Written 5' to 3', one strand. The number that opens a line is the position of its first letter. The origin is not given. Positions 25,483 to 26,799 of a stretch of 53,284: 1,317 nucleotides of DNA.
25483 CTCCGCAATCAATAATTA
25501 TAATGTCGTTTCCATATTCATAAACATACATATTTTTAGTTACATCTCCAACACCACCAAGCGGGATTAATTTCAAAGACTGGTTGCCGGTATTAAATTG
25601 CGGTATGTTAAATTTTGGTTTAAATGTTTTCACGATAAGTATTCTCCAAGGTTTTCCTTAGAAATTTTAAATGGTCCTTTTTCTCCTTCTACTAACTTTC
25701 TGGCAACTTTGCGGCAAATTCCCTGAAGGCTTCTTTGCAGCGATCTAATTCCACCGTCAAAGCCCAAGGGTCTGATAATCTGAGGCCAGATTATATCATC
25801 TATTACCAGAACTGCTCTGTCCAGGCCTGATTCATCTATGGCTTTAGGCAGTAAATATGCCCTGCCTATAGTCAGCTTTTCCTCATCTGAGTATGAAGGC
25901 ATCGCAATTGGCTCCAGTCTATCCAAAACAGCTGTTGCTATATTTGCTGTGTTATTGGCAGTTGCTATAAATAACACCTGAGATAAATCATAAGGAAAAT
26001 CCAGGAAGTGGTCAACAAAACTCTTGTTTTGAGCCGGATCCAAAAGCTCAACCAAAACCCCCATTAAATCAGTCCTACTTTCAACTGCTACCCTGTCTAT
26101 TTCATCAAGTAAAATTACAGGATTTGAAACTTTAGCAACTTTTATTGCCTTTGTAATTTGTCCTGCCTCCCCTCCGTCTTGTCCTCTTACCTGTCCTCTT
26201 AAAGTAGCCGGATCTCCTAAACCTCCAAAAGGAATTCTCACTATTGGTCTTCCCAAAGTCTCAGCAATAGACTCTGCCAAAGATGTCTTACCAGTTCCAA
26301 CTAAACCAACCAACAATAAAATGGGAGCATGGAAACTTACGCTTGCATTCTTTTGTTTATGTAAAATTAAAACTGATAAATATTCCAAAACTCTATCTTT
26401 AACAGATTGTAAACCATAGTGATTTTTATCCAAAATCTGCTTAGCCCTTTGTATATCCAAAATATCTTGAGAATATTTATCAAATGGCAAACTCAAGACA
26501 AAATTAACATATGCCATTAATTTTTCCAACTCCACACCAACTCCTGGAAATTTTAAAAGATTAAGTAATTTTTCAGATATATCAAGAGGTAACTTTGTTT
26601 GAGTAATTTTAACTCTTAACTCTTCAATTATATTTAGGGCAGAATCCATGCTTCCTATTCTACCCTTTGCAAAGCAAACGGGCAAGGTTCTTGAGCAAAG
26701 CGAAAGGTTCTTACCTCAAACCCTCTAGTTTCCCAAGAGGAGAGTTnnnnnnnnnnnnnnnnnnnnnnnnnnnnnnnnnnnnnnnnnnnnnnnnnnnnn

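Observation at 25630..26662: Protease-less Lon AAA+ module with a degenerate pore loop, coupled to RNase J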

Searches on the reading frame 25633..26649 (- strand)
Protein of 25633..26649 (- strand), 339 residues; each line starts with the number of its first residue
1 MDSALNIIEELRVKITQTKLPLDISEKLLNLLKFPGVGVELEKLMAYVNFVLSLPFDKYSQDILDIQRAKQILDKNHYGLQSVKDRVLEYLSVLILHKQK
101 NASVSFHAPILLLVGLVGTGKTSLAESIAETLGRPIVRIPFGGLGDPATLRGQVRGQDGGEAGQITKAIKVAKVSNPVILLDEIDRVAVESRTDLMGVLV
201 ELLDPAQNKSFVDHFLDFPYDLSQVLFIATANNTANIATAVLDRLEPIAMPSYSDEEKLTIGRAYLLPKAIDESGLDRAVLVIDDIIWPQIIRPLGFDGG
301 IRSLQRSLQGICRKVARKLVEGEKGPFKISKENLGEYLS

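Call 6: search_protein_families(library=pfam, proteins=[window:25633-26649:-], max_evalue=0.01)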
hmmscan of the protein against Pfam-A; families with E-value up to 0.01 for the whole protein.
window:25633-26649:- (339 aa): 8 families
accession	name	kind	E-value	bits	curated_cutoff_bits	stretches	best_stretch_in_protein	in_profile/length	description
PF00004.35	AAA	-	9.7e-19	68.6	21.2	1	111-248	1-126/131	ATPase family associated with various cellular activities (AAA)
PF07728.20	AAA_5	-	1.4e-08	35.2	22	1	111-235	2-125/139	AAA domain (dynein-related subfamily)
PF22667.2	Lon_lid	-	3.1e-08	33.6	27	1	273-324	2-54/57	Lon protease AAA+ ATPase lid domain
PF13401.12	AAA_22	-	1.4e-07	32.3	27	1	106-207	3-111/130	AAA domain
PF07724.20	AAA_2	-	5.4e-05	23.7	27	1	112-236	7-128/166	AAA domain (Cdc48 subfamily)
PF07726.17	AAA_3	-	0.00038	20.8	27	1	111-201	2-88/131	ATPase family associated with various cellular activities (AAA)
PF13191.12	AAA_16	-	0.00086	20.3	32.6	0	106-135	22-51/167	AAA ATPase domain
PF08298.17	AAA_PrkA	-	0.0025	17.4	25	1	74-132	58-109/358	PrkA AAA domain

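Call 7: search_protein_families(library=ncbifam, proteins=[window:25633-26649:-], max_evalue=0.01)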
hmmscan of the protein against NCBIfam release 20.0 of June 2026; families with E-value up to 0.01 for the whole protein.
window:25633-26649:- (339 aa): 17 families
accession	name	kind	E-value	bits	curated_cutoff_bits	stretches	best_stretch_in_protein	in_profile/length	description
TIGR00763.1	lon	equivalog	3e-90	303.8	608.05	1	6-323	253-568/795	endopeptidase La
NF008053.0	PRK10787.1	equivalog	6.8e-70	236.1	891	1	1-338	244-579/784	endopeptidase La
TIGR02639.1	ClpA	equivalog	8.9e-06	24.2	993.15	1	110-236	489-609/734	ATP-dependent Clp protease ATP-binding subunit ClpA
NF042959.1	IteA_antiphage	equivalog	1.4e-05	24.4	510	1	51-138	68-155/367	anti-phage ATPase IteA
TIGR02880.1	cbbX_cfxQ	equivalog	3.6e-05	23.2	459.25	1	65-134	12-84/284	CbbX protein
NF003229.0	PRK04195.1-5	equivalog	6.7e-05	21.8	280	1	110-203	46-131/413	replication factor C large subunit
TIGR02640.1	gas_vesic_GvpN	equivalog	0.00018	21.1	266.8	1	112-139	25-52/262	gas vesicle protein GvpN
NF047784.1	MadB_ATPase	equivalog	0.00027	20.2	475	0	111-145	36-71/298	MadB family AAA-type ATPase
NF003745.1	PRK05342.1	equivalog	0.00035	19.6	359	1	95-191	96-190/418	ATP-dependent Clp protease ATP-binding subunit ClpX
NF003069.1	PRK03992.1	subfamily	0.00052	19.3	500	1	35-190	92-239/379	proteasome-activating nucleotidase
NF033606.1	heat_AAA_ClpK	exception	0.0016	16.4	1900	1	110-239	645-771/949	heat shock survival AAA family ATPase ClpK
TIGR03922.1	T7SS_EccA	equivalog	0.0024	16.5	466.65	1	77-184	278-384/557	type VII secretion AAA-ATPase EccA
TIGR00382.1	clpX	equivalog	0.0034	16.4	370.75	1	97-191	106-198/414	ATP-dependent protease ATP-binding subunit ClpX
NF041760.1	PtuA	equivalog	0.0042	16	500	1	68-132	33-96/524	retron Ec78 anti-phage system effector ATPase PtuA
TIGR00635.1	ruvB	equivalog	0.009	15.1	299.05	0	85-137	10-59/305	Holliday junction branch migration DNA helicase RuvB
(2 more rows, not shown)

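Call 8: find_homologous_proteins(query=window:25633-26649:-, max_evalue=1e-10)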
Query window:25633-26649:- (339 aa): 7963 proteins with E <= 1e-10 among 8000 candidates; the best 120 are listed.
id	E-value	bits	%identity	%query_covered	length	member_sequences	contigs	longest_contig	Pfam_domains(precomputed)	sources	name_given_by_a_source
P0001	1.6e-214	729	100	100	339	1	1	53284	PF00004.36,PF13401.13,PF22667.3,PF07728.21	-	-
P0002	4.6e-182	622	84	100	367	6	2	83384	PF00004.36,PF22667.3,PF07728.21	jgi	-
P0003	7.0e-179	612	83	100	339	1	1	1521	PF00004.36,PF22667.3,PF07728.21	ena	-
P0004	8.6e-178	608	83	100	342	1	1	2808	PF00004.36,PF22667.3,PF07728.21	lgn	-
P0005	8.9e-177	605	81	100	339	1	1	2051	PF00004.36,PF22667.3,PF07728.21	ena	-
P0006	3.1e-176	603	79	100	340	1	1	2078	PF00004.36,PF22667.3,PF07728.21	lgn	-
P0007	3.2e-176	603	80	100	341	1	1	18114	PF00004.36,PF22667.3,PF07728.21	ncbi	-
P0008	6.6e-176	602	81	100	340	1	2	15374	PF07724.21,PF00004.36,PF13401.13,PF22667.3,PF07728.21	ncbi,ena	-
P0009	1.6e-175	601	80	100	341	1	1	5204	PF00004.36,PF22667.3,PF07728.21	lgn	-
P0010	2.9e-175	600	82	100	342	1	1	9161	PF00004.36,PF13401.13,PF22667.3,PF07728.21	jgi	-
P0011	3.0e-175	600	80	100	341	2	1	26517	PF00004.36,PF22667.3,PF07728.21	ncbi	-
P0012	3.4e-175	600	80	100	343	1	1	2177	PF00004.36,PF22667.3,PF07728.21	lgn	-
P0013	1.4e-173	595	78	100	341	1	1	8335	PF00004.36,PF13401.13,PF22667.3,PF07728.21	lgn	-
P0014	1.4e-172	591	80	100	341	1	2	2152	PF00004.36,PF22667.3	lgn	-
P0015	5.0e-172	589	79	100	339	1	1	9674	PF00004.36,PF13401.13,PF22667.3,PF07728.21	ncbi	-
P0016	1.2e-171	588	78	100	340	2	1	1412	PF00004.36,PF13401.13,PF22667.3,PF07728.21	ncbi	-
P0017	1.3e-171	588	79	100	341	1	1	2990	PF00004.36,PF22667.3,PF07728.21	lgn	-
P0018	1.3e-171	588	78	99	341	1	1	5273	PF00004.36,PF13401.13,PF22667.3,PF07728.21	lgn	-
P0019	3.1e-171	587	79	100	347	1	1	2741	PF07724.21,PF00004.36,PF13401.13,PF22667.3,PF07728.21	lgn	-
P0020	4.2e-170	583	79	99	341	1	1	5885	PF00004.36,PF13401.13,PF22667.3,PF07728.21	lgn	-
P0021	2.6e-169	581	79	100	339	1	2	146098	PF00004.36,PF22667.3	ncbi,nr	ncbi:AAA family ATPase [Candidatus Daviesbacteria bacterium]|nr:AAA family ATPase [Candidatus Davies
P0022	1.3e-167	575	77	99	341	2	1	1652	PF00004.36,PF22667.3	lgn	-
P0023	2.4e-167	574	78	100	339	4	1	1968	PF00004.36,PF22667.3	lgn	-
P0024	2.5e-167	574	77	99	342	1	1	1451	PF00004.36,PF22667.3,PF07728.21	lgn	-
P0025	4.8e-167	573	78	100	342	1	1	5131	PF00004.36,PF22667.3,PF07728.21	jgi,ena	-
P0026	4.0e-166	570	76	100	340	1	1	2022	PF00004.36,PF22667.3,PF07728.21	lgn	-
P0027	7.9e-166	569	77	100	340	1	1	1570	PF00004.36,PF13401.13,PF22667.3,PF07728.21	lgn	-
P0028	9.9e-166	569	76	100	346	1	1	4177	PF00004.36,PF22667.3,PF07728.21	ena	-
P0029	1.2e-165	569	76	100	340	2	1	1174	PF00004.36,PF22667.3,PF07728.21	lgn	-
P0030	1.3e-165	568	75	100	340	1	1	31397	PF00004.36,PF22667.3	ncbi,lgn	-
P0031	1.4e-165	568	75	100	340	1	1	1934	PF00004.36,PF22667.3,PF07728.21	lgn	-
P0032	1.8e-165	568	76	100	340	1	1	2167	PF00004.36,PF22667.3,PF07728.21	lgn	-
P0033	3.2e-165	567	77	99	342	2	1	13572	PF00004.36,PF22667.3,PF07728.21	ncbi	-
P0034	6.2e-165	566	76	100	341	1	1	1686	PF00004.36,PF22667.3,PF07728.21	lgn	-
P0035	7.6e-165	566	76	100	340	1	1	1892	PF00004.36,PF22667.3,PF07728.21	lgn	-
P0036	8.8e-165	566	76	100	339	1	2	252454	PF00004.36,PF13401.13,PF22667.3,PF07728.21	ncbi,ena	-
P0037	9.7e-165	565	76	100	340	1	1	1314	PF00004.36,PF22667.3,PF07728.21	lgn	-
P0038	1.4e-164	565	75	100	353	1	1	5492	PF07724.21,PF00004.36,PF13401.13,PF22667.3,PF07728.21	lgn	-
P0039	2.4e-164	564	74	100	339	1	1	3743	PF00004.36,PF22667.3,PF07728.21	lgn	-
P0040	4.8e-164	563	77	100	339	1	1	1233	PF00004.36,PF22667.3,PF07728.21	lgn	-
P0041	8.1e-164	562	74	99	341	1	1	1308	PF00004.36,PF22667.3,PF07728.21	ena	-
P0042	1.2e-163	562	76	99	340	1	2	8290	PF00004.36,PF22667.3,PF07728.21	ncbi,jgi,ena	-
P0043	1.5e-163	562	77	100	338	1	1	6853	PF00004.36,PF22667.3,PF07728.21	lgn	-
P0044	1.8e-163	561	77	100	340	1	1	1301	PF00004.36,PF22667.3,PF07728.21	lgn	-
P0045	1.8e-163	561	75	100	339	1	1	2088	PF00004.36,PF13401.13,PF22667.3,PF07728.21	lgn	-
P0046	2.2e-163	561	75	100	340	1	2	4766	PF00004.36,PF13401.13,PF22667.3,PF07728.21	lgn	-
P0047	2.8e-163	561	74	100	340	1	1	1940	PF00004.36,PF22667.3,PF07728.21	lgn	-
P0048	2.8e-163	561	75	100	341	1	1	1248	PF00004.36,PF22667.3,PF07728.21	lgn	-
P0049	3.0e-163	561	74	100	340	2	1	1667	PF00004.36,PF22667.3,PF07728.21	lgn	-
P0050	4.5e-163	560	75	100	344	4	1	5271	PF00004.36,PF13401.13,PF22667.3,PF07728.21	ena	-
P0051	5.2e-163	560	75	100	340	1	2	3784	PF00004.36,PF22667.3,PF07728.21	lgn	-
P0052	5.2e-163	560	75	100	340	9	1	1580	PF00004.36,PF22667.3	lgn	-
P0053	6.7e-163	559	76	99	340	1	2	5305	PF07724.21,PF00004.36,PF13401.13,PF22667.3,PF07728.21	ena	-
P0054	7.9e-163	559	74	100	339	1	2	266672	PF00004.36,PF22667.3,PF07728.21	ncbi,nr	ncbi:AAA family ATPase [Candidatus Daviesbacteria bacterium]|nr:AAA family ATPase [Candidatus Davies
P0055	9.5e-163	559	76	100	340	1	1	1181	PF00004.36,PF13401.13,PF22667.3,PF07728.21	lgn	-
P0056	9.5e-163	559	75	100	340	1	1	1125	PF00004.36,PF22667.3,PF07728.21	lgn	-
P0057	1.2e-162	559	75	100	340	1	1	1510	PF00004.36,PF13401.13,PF22667.3,PF07728.21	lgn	-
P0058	1.3e-162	559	74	100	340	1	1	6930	PF07724.21,PF00004.36,PF13401.13,PF22667.3,PF07728.21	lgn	-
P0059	1.3e-162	559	75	100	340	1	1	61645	PF07724.21,PF00004.36,PF22667.3,PF07728.21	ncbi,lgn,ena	-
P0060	1.7e-162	558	75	100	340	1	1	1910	PF00004.36,PF13401.13,PF22667.3,PF07728.21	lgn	-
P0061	1.9e-162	558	76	100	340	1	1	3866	PF00004.36,PF22667.3,PF07728.21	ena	-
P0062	2.0e-162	558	76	99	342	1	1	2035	PF00004.36,PF22667.3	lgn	-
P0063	2.3e-162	558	75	99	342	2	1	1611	PF00004.36,PF13401.13,PF22667.3,PF07728.21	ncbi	-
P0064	2.4e-162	558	76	100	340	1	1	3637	PF00004.36,PF13401.13,PF22667.3,PF07728.21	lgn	-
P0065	3.1e-162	557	75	100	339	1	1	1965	PF00004.36,PF22667.3,PF07728.21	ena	-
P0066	3.1e-162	557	74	100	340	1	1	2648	PF07724.21,PF00004.36,PF22667.3,PF07728.21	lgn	-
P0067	3.3e-162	557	75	100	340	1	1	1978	PF00004.36,PF13401.13,PF22667.3,PF07728.21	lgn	-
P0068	3.4e-162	557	76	100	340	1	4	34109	PF00004.36,PF22667.3,PF07728.21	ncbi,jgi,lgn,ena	-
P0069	3.8e-162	557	76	100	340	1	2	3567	PF00004.36,PF22667.3,PF07728.21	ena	-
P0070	4.0e-162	557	76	99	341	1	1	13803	PF00004.36,PF13401.13,PF22667.3,PF07728.21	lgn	-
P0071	4.4e-162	557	77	100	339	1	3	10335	PF00004.36,PF13401.13,PF22667.3,PF07728.21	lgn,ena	-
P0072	6.6e-162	556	74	100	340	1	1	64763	PF00004.36,PF22667.3,PF07728.21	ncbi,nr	ncbi:AAA family ATPase [Candidatus Daviesbacteria bacterium]|nr:AAA family ATPase [Candidatus Davies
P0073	6.8e-162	556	76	99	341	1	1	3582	PF00004.36,PF22667.3,PF07728.21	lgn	-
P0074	7.5e-162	556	76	99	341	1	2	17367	PF00004.36,PF13401.13,PF22667.3,PF07728.21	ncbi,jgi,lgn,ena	-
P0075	9.6e-162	556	74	99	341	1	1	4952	PF07724.21,PF00004.36,PF22667.3,PF07728.21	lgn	-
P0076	1.1e-161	555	76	100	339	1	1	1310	PF00004.36,PF13401.13,PF22667.3,PF07728.21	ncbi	-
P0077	1.1e-161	555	75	100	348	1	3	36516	PF07724.21,PF00004.36,PF22667.3,PF07728.21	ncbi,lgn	-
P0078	1.2e-161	555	74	99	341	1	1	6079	PF00004.36,PF22667.3,PF07728.21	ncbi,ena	-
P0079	1.3e-161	555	74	100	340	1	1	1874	PF00004.36,PF13401.13,PF22667.3,PF07728.21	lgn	-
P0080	1.3e-161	555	74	100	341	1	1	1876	PF00004.36,PF22667.3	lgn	-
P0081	1.4e-161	555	75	100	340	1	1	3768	PF00004.36,PF13401.13,PF22667.3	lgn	-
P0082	1.6e-161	555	76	100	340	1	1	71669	PF00004.36,PF13401.13,PF22667.3,PF07728.21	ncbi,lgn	-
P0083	1.7e-161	555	74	99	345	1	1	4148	PF00004.36,PF22667.3,PF07728.21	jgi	jgi:ATP-dependent Lon protease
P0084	1.7e-161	555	75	100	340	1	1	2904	PF00004.36,PF22667.3,PF07728.21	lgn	-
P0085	2.0e-161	555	75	97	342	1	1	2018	PF00004.36,PF22667.3,PF07728.21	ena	-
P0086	2.0e-161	555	74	100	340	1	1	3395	PF00004.36,PF22667.3,PF07728.21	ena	-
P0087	2.2e-161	554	74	100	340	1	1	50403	PF00004.36,PF22667.3,PF07728.21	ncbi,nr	ncbi:AAA family ATPase [Candidatus Daviesbacteria bacterium]|nr:AAA family ATPase [Candidatus Davies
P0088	2.4e-161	554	74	100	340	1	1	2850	PF00004.36,PF13401.13,PF22667.3,PF07728.21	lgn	-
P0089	3.0e-161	554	74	99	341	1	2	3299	PF07724.21,PF00004.36,PF22667.3,PF07728.21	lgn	-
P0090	4.3e-161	554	74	99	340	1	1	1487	PF00004.36,PF22667.3,PF07728.21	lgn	-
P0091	4.3e-161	554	75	100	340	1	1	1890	PF00004.36,PF22667.3,PF07728.21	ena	-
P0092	5.6e-161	553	75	100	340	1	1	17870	PF00004.36,PF22667.3,PF07728.21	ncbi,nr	ncbi:MAG: AAA family ATPase [Candidatus Daviesbacteria bacterium]|nr:AAA family ATPase [Candidatus D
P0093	5.8e-161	553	76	99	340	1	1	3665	PF00004.36,PF22667.3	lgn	-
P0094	5.9e-161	553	73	100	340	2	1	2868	PF00004.36,PF22667.3,PF07728.21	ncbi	-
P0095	8.3e-161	553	75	100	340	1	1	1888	PF00004.36,PF13401.13,PF22667.3,PF07728.21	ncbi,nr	ncbi:MAG: AAA family ATPase [Candidatus Daviesbacteria bacterium]|nr:AAA family ATPase [Candidatus D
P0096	8.5e-161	553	73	100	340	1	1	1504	PF00004.36,PF22667.3,PF07728.21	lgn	-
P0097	9.9e-161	552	75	100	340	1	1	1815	PF00004.36,PF13401.13,PF22667.3,PF07728.21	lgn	-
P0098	1.1e-160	552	75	100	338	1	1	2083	PF00004.36,PF22667.3,PF07728.21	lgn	-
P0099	1.1e-160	552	76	100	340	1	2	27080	PF00004.36,PF13401.13,PF22667.3,PF07728.21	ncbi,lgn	-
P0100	1.2e-160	552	74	100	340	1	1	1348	PF00004.36,PF22667.3,PF07728.21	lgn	-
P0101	1.2e-160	552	74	100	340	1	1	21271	PF00004.36,PF13401.13,PF22667.3,PF07728.21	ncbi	-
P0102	1.4e-160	552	74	100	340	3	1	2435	PF00004.36,PF22667.3,PF07728.21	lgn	-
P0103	2.2e-160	551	76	100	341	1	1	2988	PF00004.36,PF13401.13,PF22667.3,PF07728.21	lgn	-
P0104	2.3e-160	551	76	100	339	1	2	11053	PF00004.36,PF13401.13,PF22667.3,PF07728.21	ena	-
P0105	2.6e-160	551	75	100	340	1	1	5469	PF00004.36,PF13401.13,PF22667.3,PF07728.21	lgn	-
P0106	2.8e-160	551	75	100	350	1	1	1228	PF00004.36,PF22667.3,PF07728.21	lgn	-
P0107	3.2e-160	551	75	99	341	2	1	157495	PF00004.36,PF13401.13,PF22667.3,PF07728.21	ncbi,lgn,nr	ncbi:MAG: AAA family ATPase [Candidatus Daviesbacteria bacterium]|nr:AAA family ATPase [Candidatus D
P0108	5.0e-160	550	74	99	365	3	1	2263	PF00004.36,PF22667.3,PF07728.21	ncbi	-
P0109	5.2e-160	550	74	100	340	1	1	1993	PF00004.36,PF22667.3,PF07728.21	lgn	-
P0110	5.2e-160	550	74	100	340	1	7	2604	PF00004.36,PF22667.3,PF07728.21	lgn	-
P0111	6.5e-160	550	75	100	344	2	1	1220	PF00004.36,PF13401.13,PF22667.3,PF07728.21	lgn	-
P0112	6.5e-160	550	75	99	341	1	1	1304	PF00004.36,PF22667.3,PF07728.21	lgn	-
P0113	6.7e-160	550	74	99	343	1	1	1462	PF07724.21,PF00004.36,PF13401.13,PF22667.3,PF07728.21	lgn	-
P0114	6.9e-160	550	74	100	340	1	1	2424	PF00004.36,PF22667.3,PF07728.21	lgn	-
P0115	7.4e-160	549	74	100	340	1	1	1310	PF00004.36,PF22667.3,PF07728.21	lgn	-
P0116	9.0e-160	549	75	100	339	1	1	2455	PF00004.36,PF22667.3,PF07728.21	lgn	-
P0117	9.1e-160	549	75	99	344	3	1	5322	PF00004.36,PF13401.13,PF22667.3,PF07728.21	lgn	-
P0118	1.1e-159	549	75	100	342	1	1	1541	PF00004.36,PF13401.13,PF22667.3,PF07728.21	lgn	-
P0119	1.2e-159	549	74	100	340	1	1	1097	PF00004.36,PF22667.3,PF07728.21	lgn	-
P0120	1.2e-159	549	73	100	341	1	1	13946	PF00004.36,PF22667.3,PF07728.21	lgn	-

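Call 9: search_solved_structures(query=window:25633-26649:-, show_alignments=2)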
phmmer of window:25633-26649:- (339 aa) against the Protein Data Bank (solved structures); distinct sequences matched with E-value up to 0.001: 42.
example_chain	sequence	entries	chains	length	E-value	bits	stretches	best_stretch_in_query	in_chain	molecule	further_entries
3m6a_A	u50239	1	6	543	1.6e-69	237.8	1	9-338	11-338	ATP-dependent protease La 1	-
8k3y_F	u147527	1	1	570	4.4e-68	233.1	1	5-323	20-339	Lon protease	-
6wqh_A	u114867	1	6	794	5.8e-68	232.7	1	4-323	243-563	Lon protease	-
7fd4_B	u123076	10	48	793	5.9e-68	232.6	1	4-323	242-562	Lon protease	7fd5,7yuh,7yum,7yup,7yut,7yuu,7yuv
7ypj_A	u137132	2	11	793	5.9e-68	232.6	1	4-323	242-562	Lon protease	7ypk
7yph_A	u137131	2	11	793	6.1e-68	232.6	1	4-323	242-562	Lon protease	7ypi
7fid_B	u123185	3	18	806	6.1e-68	232.6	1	4-323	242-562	Lon protease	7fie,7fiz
8k3y_A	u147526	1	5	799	6.2e-68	232.6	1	4-323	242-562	Lon protease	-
4ypl_A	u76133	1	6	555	1.1e-67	231.8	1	5-323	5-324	Lon protease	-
6n2i_A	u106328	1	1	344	2.4e-67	230.6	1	1-338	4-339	DNA-binding ATP-dependent protease La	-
7p6u_A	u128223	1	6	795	8.3e-67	228.9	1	5-338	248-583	Lon protease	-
6u5z_A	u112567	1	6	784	1.6e-66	227.9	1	1-338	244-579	Lon protease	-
6v11_A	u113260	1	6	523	2.3e-66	227.4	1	11-338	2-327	Lon protease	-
6on2_A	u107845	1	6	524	6e-66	226.1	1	11-338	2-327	ATP-dependent protease La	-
7krz_A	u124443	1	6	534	2.2e-61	211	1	22-338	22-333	Lon protease homolog, mitochondrial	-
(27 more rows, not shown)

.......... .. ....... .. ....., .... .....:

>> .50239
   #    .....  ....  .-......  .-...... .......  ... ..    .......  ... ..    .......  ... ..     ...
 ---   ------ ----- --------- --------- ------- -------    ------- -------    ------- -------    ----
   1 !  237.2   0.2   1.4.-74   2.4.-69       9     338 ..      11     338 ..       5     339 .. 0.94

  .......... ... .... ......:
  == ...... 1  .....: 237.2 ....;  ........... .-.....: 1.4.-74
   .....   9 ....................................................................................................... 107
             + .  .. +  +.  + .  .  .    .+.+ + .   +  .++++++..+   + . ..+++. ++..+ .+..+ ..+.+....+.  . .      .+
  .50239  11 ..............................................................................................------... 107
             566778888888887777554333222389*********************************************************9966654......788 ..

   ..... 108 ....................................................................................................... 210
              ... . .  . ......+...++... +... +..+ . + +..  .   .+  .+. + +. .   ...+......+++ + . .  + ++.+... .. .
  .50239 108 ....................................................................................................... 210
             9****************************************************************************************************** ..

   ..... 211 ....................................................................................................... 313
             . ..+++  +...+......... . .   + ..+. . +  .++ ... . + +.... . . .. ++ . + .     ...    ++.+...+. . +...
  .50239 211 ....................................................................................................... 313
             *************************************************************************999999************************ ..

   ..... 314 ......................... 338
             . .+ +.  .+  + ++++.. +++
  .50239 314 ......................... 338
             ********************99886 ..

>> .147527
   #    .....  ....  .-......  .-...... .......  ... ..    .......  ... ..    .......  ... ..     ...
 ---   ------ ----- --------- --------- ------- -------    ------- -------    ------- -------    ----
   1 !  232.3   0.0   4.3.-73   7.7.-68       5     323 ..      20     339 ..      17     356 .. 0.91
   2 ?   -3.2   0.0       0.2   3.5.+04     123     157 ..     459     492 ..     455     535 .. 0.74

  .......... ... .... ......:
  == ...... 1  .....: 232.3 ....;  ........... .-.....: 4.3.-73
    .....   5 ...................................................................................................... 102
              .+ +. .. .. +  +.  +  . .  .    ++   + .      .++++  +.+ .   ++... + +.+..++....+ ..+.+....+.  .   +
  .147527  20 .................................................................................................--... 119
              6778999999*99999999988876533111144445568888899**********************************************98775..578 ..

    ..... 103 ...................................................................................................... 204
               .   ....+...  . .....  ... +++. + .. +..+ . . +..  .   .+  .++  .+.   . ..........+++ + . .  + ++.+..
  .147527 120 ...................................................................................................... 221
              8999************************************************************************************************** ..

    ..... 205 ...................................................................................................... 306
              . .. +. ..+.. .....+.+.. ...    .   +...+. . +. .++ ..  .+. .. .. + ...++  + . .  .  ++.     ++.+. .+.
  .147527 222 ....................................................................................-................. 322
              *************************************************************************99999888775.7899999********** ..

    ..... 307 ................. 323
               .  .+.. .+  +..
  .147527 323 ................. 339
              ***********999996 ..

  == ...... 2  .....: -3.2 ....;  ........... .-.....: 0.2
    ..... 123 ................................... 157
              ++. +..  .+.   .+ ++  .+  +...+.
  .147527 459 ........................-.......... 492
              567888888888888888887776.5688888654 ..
